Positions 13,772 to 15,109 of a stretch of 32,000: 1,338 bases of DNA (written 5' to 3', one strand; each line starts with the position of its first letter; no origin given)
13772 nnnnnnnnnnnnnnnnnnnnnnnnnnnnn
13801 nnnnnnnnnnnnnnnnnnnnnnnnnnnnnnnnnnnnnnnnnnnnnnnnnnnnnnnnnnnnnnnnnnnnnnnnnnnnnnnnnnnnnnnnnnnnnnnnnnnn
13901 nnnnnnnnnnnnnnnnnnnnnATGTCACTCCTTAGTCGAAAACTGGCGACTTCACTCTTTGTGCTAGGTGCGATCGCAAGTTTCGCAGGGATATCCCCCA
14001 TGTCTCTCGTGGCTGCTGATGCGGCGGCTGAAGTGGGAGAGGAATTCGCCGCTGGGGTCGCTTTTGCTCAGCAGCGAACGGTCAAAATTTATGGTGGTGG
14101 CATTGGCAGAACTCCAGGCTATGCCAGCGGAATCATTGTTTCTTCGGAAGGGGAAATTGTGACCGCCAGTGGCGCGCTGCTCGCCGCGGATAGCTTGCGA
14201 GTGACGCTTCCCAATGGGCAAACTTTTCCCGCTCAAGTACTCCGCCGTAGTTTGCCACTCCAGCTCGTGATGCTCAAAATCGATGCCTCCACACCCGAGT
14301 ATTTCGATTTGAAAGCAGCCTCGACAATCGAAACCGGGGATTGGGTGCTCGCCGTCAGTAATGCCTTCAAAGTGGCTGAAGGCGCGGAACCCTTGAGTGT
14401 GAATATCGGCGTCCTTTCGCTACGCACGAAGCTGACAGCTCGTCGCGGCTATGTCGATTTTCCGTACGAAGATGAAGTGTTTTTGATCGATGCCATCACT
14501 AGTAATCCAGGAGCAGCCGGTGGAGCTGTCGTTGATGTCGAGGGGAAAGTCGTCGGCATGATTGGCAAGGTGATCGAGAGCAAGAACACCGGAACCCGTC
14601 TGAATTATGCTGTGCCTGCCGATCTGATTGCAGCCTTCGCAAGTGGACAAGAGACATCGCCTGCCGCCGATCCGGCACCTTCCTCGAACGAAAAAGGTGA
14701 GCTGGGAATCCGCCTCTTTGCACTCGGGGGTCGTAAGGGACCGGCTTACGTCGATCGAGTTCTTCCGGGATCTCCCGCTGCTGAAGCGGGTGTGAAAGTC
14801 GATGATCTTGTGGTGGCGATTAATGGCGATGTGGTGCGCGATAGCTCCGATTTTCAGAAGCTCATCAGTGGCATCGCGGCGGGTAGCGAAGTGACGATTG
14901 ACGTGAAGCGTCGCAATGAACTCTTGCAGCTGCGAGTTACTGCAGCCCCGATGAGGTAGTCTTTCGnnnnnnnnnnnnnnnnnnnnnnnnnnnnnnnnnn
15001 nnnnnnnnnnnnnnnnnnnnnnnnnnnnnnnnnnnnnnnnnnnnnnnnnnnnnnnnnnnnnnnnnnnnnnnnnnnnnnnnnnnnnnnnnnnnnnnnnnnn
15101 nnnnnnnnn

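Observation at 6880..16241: Six-gene operon-like cluster of secreted proteins: repeat-rich coiled-coil, TPR, NPCBM, one live and two dead HtrA-type proteases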

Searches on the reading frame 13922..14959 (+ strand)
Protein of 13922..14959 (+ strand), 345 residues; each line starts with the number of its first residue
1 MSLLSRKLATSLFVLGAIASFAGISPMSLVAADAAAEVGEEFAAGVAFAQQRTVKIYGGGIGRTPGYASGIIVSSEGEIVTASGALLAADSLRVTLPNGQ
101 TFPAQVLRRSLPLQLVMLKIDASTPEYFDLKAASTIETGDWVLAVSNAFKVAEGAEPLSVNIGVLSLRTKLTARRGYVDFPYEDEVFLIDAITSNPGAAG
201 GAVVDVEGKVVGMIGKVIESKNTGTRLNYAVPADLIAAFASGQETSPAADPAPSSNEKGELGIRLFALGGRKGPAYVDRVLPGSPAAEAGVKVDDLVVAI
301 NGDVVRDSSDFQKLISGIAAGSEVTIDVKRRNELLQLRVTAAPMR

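Call 5: search_protein_families(library=pfam, proteins=[window:13922-14959:+], max_evalue=0.01)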
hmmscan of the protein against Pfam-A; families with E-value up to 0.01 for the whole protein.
window:13922-14959:+ (345 aa): 5 families
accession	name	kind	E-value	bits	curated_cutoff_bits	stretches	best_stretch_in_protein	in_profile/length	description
PF13365.12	Trypsin_2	-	1.5e-18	68.3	27.6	1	68-213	1-144/144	Trypsin-like peptidase domain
PF13180.12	PDZ_2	-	1.2e-14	54.7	27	1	260-340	2-79/80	PDZ domain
PF17820.7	PDZ_6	-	1.9e-13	50.4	27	1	277-330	2-54/54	PDZ domain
PF00595.29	PDZ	-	3.5e-08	34.1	23.2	1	257-314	8-66/81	PDZ domain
PF14685.13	PDZ_Tricorn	-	0.0019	18.6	25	1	284-332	31-80/88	Tricorn protease PDZ domain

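Call 7: search_protein_families(library=ncbifam, proteins=[window:13922-14959:+], max_evalue=0.1)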
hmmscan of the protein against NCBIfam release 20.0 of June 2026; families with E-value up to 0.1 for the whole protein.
window:13922-14959:+ (345 aa): 28 families (the best 25 are shown)
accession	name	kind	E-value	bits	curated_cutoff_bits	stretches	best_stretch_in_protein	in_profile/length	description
TIGR02037.1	degP_htrA_DO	subfamily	2.3e-33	115.8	416.2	1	66-341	60-327/434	Do family serine endopeptidase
NF041521.1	HhoA_HhoB_HtrA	equivalog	3.9e-28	98.7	450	2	65-237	56-217/335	HhoA/HhoB/HtrA family serine endopeptidase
NF008147.1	PRK10898.1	equivalog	2.7e-22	79.4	408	2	14-236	19-240/352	outer membrane-stress sensor serine endopeptidase DegS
TIGR02038.1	protease_degS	equivalog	3.5e-22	79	422.95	2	65-236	77-239/351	outer membrane-stress sensor serine endopeptidase DegS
NF047968.1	SerProtHtrA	equivalog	4.4e-20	72.3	470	2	41-235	64-248/357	serine protease HtrA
NF007526.1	PRK10139.1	equivalog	2.6e-16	59.4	756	1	66-340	91-358/456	serine endoprotease DegQ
NF008189.1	PRK10942.1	equivalog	6.6e-16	57.8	720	1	69-339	116-379/477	serine endoprotease DegP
NF040960.1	MamE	equivalog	5.4e-13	48.4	800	2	27-241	82-291/659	magnetosome formation protease MamE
NF040961.1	MamO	equivalog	6.7e-11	41.2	800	1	34-238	70-262/648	magnetosome protein MamO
NF050055.1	SerProtHtrAMycob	equivalog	1.9e-07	30.4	800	1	58-343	219-500/502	serine protease HtrA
NF041199.1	trx7_PDZ_seleno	equivalog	1.9e-06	27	300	1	275-340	205-271/390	Trx7/PDZ domain-containing (seleno)protein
TIGR02860.1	spore_IV_B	equivalog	4.9e-06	25.8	305.25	1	284-339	124-178/402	SpoIVB peptidase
TIGR00054.1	TIGR00054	equivalog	1e-05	24.6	147.55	1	276-340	205-268/421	RIP metalloprotease RseP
TIGR03900.1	prc_long_Delta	hypoth_equivalog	5.7e-05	21.3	660.95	1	259-336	137-217/973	MXAN_5808 family serine peptidase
NF045589.1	Cterm_S41_CtpB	exception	8.2e-05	21.4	633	1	258-334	116-193/416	carboxyl-terminal processing protease CtpB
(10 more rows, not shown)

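Call 79: search_protein_families(library=padloc, proteins=[window:13922-14959:+], max_evalue=0.001)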
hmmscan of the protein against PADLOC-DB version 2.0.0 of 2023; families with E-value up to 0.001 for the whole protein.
window:13922-14959:+ (345 aa): 0 families

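Call 83: search_solved_structures(query=window:13922-14959:+, max_evalue=1e-15, show_alignments=1)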
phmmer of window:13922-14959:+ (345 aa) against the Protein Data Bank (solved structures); distinct sequences matched with E-value up to 1e-15: 24.
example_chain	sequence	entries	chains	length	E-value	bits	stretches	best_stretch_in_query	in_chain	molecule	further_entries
22kg_A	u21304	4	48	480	2.5e-20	76.3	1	66-338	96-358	Probable periplasmic serine endoprotease DegP-like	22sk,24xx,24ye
4a8a_A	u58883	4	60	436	8.6e-20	74.5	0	66-341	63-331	PERIPLASMIC PH-DEPENDENT SERINE ENDOPROTEASE DEGQ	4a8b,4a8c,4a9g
8kic_D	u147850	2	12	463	1.2e-19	74.1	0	66-341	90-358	peptidase Do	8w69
5t69_A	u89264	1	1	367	1.2e-19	74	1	63-345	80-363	Putative serine protease HhoA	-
5b6l_A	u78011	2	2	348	2.6e-19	73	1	63-345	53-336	Putative serine protease HhoA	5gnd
5t63_A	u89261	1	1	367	3e-19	72.8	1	63-345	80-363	Putative serine protease HhoA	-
7xs0_A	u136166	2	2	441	5.2e-19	72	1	67-333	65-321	Periplasmic serine endoprotease DegP-like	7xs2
5y2d_A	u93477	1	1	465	6.9e-19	71.6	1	66-333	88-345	Periplasmic serine endoprotease DegP-like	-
5y28_A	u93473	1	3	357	8.8e-19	71.2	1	66-333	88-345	Periplasmic serine endoprotease DegP-like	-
3otp_A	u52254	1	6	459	6.4e-18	68.4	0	63-334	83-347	Protease do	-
8k2y_A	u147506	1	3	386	8.1e-18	68.1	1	66-342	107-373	serine endoprotease DegP-like protein MucD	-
6z05_A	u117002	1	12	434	9.7e-18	67.8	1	67-335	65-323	DegQ family serine endoprotease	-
3pv4_A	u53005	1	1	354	1e-17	67.7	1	67-339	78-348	DegQ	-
3pv3_A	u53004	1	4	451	1.6e-17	67.1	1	67-339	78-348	DegQ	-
3mh4_A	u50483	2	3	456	1.9e-17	66.8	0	63-334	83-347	Protease do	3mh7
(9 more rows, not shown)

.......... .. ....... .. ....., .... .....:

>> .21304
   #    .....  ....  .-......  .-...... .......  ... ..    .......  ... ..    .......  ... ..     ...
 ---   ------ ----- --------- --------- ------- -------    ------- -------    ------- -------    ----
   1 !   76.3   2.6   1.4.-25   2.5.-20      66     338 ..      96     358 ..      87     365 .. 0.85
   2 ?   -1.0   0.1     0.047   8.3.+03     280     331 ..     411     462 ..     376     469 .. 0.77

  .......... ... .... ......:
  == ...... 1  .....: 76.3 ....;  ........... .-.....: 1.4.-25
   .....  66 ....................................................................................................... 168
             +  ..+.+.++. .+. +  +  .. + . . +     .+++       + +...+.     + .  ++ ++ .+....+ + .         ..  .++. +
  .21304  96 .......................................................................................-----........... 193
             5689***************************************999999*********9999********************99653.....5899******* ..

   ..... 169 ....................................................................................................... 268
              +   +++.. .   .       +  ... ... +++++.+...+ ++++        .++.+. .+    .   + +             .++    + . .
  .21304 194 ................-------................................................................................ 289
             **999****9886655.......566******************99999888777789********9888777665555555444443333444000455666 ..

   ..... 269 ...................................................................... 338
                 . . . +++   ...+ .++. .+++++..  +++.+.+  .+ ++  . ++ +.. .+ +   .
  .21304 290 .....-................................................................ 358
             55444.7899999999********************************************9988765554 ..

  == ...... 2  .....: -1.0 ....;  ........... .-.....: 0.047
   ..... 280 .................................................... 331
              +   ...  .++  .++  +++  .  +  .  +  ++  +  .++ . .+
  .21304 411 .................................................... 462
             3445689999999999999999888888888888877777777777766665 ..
